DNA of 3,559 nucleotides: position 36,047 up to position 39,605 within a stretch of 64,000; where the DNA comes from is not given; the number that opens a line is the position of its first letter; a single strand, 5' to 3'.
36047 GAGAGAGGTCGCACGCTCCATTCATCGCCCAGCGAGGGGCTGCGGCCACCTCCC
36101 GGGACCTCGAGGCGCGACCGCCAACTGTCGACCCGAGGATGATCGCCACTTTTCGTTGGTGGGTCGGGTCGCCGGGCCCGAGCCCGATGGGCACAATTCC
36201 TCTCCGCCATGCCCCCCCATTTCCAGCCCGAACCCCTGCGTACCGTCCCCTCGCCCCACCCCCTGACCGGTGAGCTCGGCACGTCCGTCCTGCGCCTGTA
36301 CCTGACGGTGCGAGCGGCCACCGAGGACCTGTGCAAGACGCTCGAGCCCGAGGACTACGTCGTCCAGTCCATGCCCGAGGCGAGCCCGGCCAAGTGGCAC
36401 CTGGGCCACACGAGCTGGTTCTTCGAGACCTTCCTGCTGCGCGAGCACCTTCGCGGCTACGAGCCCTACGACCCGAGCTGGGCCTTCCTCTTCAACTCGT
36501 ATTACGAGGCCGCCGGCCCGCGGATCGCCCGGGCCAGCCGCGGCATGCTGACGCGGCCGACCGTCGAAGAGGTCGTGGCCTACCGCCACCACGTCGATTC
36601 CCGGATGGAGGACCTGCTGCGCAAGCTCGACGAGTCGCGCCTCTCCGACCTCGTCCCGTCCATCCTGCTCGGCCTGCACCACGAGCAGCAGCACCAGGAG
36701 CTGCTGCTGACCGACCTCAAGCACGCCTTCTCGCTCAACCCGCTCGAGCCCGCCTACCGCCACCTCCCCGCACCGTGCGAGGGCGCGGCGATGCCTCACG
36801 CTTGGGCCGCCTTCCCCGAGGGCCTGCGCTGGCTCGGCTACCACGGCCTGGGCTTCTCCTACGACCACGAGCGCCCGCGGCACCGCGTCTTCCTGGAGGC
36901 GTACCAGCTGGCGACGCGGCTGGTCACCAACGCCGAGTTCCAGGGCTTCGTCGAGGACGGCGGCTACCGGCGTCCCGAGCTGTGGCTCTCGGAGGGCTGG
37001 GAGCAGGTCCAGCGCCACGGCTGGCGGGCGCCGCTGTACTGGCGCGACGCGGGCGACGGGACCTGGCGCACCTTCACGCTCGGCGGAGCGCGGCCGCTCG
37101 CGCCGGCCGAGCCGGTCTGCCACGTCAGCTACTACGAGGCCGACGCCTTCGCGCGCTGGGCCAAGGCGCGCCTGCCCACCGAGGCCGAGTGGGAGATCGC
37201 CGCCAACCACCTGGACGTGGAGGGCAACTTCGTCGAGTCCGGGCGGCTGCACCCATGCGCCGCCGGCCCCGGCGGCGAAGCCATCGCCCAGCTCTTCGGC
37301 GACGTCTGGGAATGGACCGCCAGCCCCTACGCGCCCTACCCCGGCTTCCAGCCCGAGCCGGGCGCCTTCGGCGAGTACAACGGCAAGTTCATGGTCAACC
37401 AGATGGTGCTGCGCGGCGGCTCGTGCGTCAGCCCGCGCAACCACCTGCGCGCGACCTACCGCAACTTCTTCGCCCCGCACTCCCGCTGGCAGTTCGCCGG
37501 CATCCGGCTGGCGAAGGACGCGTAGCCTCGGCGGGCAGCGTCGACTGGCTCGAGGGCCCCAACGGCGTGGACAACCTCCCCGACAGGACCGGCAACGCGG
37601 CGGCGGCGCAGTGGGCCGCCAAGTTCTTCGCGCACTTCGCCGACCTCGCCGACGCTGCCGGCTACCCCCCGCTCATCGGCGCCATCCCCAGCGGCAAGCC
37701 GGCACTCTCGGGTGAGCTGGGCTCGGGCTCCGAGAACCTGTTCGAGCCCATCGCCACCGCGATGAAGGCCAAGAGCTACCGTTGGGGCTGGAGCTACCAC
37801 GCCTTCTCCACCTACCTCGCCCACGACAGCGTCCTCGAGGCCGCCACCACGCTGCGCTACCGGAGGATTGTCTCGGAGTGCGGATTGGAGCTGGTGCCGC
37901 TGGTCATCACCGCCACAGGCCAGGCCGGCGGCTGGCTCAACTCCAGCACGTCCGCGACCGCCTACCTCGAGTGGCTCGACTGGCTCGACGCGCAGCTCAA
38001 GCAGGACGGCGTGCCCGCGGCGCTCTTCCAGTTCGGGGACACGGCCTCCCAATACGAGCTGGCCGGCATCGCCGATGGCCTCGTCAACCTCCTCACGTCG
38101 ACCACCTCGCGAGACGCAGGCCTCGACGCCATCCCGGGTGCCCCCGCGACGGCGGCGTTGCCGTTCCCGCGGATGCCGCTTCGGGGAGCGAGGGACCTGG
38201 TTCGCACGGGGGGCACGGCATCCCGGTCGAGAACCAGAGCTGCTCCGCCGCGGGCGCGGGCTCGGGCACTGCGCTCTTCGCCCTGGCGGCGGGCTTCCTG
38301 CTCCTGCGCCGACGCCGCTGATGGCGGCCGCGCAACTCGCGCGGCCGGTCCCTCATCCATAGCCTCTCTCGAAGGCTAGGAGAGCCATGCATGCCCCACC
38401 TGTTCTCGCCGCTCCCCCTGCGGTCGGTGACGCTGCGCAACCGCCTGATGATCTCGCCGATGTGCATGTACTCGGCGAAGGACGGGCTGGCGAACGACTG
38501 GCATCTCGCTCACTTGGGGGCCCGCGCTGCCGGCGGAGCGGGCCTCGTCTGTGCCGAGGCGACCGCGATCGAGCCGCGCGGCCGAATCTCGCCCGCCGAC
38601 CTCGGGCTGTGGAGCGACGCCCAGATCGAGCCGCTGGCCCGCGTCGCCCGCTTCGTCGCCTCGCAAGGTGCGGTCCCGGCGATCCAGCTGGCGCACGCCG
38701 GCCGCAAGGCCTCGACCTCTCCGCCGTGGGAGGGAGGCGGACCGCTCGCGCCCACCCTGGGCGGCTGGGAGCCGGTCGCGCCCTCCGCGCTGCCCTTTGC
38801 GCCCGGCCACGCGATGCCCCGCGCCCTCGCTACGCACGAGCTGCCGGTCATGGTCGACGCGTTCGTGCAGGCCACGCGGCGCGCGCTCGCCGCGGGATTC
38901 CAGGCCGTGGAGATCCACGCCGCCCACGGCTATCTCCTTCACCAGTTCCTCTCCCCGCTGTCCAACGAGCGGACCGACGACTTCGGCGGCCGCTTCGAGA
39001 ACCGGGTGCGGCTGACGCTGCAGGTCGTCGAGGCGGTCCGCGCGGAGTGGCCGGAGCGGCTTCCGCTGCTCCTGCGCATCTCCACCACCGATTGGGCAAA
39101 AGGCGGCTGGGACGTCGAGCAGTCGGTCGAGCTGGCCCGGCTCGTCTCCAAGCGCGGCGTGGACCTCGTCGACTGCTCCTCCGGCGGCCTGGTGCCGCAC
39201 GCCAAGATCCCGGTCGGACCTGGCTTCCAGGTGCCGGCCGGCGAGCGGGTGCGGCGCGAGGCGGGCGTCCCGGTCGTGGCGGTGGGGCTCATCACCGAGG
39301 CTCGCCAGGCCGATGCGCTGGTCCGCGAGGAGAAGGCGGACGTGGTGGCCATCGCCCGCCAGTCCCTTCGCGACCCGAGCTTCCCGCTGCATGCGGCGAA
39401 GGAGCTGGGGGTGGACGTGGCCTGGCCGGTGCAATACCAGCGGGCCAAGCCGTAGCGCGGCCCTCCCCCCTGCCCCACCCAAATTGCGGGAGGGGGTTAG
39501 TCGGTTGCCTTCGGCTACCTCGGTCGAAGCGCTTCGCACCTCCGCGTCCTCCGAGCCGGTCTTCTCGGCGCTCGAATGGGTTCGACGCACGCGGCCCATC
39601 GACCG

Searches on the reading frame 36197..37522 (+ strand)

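Call 58: search_protein_families(library=pfam, proteins=[window:36197-37522:+], max_evalue=0.0001)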
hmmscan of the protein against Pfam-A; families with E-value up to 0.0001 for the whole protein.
window:36197-37522:+ (442 aa): 2 families
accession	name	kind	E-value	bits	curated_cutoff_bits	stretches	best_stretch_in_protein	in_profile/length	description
PF03781.23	FGE-sulfatase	-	1.5e-33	117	23.3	2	218-337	19-123/255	Sulfatase-modifying factor enzyme 1-like domain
PF12867.12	DinB_2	-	1e-10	42.6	24.8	1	37-168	4-126/128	DinB superfamily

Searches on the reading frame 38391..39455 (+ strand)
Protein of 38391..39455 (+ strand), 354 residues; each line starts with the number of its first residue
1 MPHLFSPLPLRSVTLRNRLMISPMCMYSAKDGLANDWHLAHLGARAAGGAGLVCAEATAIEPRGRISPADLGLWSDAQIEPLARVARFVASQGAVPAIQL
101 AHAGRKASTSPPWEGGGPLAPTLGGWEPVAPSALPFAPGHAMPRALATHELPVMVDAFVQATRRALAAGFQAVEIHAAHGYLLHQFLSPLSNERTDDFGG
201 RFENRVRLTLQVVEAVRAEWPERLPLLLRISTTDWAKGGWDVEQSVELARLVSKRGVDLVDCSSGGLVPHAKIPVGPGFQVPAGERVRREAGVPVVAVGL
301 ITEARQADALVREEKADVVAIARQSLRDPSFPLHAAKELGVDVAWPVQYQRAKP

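Call 14: find_encoding_contigs(protein=window:38391-39455:+, flank=10000, max_places=10)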
Protein window:38391-39455:+ (354 aa): no gene with exactly this product is on record in the collection.

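Call 58: search_protein_families(library=pfam, proteins=[window:38391-39446:+], max_evalue=0.0001)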
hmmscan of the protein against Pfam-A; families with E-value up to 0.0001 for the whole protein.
window:38391-39446:+ (352 aa): 1 family
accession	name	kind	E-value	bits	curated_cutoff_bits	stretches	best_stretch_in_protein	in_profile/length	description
PF00724.26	Oxidored_FMN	-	2.8e-68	231.1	27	1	4-339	2-339/342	NADH:flavin oxidoreductase / NADH oxidase family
